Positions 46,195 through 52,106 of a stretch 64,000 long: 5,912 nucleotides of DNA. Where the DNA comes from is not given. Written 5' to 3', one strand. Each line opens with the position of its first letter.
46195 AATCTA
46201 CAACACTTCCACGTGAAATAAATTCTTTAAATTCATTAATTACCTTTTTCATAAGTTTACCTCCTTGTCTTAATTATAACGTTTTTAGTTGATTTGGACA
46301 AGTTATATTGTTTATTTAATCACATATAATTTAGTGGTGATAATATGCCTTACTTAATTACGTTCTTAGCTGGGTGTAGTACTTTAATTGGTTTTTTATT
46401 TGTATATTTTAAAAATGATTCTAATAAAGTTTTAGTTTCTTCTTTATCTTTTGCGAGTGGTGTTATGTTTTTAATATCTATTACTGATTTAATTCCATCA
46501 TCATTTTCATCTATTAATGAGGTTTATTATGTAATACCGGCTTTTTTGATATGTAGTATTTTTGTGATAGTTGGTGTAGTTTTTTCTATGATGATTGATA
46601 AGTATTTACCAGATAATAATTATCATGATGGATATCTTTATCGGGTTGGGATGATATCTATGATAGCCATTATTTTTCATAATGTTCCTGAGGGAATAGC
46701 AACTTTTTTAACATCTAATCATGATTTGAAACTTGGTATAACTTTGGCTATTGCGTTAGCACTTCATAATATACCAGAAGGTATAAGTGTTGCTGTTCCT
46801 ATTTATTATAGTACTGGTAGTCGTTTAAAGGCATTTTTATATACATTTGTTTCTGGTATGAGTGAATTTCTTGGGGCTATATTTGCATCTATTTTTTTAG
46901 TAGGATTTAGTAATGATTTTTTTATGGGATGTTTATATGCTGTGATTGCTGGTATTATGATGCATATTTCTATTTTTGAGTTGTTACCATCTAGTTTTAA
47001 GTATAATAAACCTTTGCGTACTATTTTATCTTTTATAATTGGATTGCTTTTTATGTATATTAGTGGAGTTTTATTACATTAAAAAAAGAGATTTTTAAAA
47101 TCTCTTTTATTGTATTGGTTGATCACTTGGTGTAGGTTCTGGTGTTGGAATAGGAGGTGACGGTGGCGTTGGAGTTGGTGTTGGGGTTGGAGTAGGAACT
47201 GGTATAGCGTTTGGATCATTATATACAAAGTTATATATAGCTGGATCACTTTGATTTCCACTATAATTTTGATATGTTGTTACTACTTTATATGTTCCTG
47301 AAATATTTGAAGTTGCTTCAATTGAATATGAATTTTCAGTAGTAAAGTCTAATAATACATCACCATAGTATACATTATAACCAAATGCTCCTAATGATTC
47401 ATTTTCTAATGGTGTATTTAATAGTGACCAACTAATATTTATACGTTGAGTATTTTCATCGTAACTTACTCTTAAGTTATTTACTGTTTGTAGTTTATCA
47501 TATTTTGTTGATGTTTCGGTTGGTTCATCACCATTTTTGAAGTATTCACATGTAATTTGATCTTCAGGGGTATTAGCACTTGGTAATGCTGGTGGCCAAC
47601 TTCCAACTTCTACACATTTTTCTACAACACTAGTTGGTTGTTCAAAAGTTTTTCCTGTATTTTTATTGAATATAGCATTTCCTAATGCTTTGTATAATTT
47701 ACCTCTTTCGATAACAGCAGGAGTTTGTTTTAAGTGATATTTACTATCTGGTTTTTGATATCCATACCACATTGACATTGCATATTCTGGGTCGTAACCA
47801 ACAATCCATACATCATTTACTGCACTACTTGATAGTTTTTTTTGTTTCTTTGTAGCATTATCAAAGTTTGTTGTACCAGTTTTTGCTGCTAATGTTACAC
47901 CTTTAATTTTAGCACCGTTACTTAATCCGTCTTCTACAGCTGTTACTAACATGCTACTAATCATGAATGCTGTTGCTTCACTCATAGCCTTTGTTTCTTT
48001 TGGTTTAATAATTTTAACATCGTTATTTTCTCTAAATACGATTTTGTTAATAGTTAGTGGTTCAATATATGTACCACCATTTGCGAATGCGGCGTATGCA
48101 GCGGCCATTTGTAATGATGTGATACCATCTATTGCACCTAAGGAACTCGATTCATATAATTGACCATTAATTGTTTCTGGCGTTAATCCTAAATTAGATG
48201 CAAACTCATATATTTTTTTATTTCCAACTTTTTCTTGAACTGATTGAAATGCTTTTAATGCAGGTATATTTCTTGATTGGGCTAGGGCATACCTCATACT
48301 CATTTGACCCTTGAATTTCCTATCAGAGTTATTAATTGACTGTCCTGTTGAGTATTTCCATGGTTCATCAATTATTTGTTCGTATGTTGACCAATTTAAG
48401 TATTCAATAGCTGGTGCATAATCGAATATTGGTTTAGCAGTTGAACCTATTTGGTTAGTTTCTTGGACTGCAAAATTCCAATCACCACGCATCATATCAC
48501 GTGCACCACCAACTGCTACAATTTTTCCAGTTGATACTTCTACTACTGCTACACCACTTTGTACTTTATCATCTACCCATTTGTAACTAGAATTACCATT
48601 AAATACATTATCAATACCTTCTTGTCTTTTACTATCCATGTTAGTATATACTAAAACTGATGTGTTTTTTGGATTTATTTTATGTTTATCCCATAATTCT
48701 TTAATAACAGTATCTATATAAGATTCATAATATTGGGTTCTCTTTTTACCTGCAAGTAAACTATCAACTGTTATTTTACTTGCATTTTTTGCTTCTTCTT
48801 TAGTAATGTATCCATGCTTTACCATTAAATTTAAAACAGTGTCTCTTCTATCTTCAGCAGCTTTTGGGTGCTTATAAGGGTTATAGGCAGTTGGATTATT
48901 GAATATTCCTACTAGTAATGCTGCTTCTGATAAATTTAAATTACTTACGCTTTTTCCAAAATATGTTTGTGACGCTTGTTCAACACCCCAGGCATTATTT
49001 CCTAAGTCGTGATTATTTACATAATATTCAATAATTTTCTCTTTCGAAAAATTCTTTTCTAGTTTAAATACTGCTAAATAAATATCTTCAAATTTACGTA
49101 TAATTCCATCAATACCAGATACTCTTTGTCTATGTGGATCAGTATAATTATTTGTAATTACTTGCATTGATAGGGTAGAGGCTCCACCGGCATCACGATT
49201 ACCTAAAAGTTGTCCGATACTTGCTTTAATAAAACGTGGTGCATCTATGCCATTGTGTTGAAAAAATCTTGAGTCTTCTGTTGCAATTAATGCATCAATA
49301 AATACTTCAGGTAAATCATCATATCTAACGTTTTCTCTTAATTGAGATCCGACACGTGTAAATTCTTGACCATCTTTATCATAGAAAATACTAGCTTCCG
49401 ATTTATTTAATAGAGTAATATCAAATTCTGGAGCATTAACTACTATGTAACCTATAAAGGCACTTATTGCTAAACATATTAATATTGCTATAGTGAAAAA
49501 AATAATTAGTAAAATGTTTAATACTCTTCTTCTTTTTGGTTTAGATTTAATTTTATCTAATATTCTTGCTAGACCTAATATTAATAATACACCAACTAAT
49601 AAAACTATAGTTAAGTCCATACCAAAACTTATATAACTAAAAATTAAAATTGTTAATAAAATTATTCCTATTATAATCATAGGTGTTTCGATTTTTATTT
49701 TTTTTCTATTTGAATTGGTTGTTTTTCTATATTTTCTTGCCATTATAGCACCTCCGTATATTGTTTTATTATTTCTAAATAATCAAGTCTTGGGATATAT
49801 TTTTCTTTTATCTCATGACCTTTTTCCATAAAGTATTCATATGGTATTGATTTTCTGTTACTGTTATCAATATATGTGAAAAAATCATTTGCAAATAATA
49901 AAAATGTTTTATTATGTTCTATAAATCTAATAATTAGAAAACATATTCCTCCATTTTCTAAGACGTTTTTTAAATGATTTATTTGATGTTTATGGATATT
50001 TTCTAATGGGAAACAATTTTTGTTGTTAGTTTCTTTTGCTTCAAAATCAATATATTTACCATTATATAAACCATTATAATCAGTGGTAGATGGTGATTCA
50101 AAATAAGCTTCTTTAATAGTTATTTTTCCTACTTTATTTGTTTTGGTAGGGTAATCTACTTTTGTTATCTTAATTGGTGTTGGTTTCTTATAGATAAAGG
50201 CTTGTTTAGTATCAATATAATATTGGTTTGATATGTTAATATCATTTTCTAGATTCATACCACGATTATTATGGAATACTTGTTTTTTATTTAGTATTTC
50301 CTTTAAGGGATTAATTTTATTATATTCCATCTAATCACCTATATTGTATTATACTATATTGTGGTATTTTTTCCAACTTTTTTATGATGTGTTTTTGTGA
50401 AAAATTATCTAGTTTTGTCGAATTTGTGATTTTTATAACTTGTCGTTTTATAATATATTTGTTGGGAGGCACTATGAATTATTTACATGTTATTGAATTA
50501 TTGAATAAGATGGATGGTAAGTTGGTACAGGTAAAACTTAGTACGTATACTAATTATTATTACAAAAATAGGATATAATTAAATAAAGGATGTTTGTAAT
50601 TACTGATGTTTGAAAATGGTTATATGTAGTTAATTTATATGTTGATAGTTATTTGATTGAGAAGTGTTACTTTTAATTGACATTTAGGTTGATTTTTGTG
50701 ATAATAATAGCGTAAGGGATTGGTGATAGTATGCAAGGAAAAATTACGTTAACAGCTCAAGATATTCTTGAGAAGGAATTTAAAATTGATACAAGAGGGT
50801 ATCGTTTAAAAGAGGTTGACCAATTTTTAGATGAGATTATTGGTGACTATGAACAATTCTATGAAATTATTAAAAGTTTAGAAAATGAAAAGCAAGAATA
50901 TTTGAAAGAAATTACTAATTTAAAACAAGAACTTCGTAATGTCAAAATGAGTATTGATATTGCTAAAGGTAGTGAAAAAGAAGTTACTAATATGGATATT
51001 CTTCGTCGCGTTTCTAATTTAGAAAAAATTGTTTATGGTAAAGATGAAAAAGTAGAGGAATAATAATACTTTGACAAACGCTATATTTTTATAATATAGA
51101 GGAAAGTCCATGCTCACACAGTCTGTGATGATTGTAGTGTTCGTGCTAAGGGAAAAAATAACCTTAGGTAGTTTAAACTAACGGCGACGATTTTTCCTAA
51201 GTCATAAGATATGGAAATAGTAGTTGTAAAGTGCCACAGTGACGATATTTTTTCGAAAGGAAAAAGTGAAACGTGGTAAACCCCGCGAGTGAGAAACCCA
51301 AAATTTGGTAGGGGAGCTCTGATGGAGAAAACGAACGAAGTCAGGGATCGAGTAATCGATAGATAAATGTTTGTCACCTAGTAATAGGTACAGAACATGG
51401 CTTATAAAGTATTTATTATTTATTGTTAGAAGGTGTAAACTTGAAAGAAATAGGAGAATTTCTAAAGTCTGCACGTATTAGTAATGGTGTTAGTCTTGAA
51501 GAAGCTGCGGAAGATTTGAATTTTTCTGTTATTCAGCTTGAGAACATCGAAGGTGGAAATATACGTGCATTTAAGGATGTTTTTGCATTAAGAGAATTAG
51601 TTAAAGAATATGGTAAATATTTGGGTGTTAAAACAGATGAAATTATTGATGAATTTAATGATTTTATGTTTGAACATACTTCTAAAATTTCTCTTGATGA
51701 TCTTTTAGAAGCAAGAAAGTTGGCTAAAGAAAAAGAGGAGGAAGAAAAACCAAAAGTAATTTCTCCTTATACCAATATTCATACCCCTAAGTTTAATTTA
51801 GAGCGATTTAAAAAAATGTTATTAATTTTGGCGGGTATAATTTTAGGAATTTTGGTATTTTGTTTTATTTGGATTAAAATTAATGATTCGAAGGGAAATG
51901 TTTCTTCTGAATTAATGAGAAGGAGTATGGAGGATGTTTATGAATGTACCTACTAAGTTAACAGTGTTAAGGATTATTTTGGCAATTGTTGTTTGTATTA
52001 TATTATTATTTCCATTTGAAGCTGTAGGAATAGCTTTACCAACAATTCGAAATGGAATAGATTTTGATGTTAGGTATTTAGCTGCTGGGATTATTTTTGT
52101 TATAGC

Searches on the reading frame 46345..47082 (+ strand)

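Call 86: search_protein_families(library=pfam, proteins=[window:46345-47082:+], max_evalue=0.00001)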
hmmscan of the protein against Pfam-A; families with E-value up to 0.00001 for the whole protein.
window:46345-47082:+ (245 aa): 1 family
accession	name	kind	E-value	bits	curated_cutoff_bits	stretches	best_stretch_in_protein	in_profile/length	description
PF02535.28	Zip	-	1.1e-28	100.8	35.1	1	101-239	177-321/323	ZIP Zinc transporter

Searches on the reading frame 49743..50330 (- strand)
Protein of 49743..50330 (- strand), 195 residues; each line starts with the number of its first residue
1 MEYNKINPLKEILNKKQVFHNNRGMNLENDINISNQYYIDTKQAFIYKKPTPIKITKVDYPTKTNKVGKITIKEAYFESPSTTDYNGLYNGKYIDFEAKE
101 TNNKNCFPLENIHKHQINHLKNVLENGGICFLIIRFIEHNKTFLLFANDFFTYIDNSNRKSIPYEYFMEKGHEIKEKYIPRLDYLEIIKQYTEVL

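Call 86: search_protein_families(library=pfam, proteins=[window:49743-50330:-], max_evalue=0.00001)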
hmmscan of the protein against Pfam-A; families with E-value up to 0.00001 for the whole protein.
window:49743-50330:- (195 aa): 1 family
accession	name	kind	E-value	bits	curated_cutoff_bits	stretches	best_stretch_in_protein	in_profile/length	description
PF03838.20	RecU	-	7.9e-59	198.7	25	1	23-189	1-162/162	Recombination protein U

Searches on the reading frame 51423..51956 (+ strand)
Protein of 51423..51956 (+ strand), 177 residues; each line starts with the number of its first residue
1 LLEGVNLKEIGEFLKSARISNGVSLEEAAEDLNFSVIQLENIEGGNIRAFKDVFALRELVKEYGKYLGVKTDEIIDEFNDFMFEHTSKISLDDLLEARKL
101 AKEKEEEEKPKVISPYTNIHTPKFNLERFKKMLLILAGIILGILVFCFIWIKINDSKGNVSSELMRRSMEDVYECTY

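Call 86: search_protein_families(library=pfam, proteins=[window:51423-51956:+], max_evalue=0.00001)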
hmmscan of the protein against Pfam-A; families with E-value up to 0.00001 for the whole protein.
window:51423-51956:+ (177 aa): 2 families
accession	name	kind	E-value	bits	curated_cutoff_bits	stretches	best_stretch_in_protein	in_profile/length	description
PF13413.12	HTH_25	-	3.6e-11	43.1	24.6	1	14-74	2-62/62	Helix-turn-helix domain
PF12844.13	HTH_19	-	8.6e-06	26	30.2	0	11-75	1-59/64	Helix-turn-helix domain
